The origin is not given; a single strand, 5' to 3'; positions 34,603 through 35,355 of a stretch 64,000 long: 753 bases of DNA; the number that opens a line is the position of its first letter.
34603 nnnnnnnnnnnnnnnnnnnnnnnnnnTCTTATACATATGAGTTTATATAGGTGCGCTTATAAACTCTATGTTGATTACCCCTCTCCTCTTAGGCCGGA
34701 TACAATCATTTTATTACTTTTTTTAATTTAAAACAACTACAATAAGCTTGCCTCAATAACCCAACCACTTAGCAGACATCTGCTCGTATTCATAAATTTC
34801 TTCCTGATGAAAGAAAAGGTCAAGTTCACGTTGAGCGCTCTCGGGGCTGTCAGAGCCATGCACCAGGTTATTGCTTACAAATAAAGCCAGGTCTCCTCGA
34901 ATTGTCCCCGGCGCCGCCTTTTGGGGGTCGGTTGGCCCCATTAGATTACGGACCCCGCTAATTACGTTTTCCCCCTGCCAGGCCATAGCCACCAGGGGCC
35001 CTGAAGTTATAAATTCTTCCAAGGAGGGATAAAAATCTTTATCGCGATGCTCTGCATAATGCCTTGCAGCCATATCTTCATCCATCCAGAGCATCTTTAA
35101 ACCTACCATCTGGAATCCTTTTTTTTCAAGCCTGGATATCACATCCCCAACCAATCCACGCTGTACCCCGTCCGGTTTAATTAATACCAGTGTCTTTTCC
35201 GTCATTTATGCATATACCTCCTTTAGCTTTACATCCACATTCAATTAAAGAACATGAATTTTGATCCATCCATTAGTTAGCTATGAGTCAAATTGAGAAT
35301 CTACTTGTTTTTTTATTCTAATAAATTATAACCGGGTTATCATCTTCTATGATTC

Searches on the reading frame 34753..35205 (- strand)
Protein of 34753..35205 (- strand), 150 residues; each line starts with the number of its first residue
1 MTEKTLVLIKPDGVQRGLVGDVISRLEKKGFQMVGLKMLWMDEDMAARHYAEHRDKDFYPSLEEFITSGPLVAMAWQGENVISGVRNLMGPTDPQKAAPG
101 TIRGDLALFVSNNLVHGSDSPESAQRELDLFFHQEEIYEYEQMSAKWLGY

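Call 73: search_protein_families(library=pfam, proteins=[window:34753-35205:-], max_evalue=0.001)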
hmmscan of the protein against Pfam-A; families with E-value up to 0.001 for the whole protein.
window:34753-35205:- (150 aa): 1 family
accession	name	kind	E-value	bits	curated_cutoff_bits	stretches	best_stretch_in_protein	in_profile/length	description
PF00334.24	NDK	-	7.1e-57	191.5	27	1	3-137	1-135/135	Nucleoside diphosphate kinase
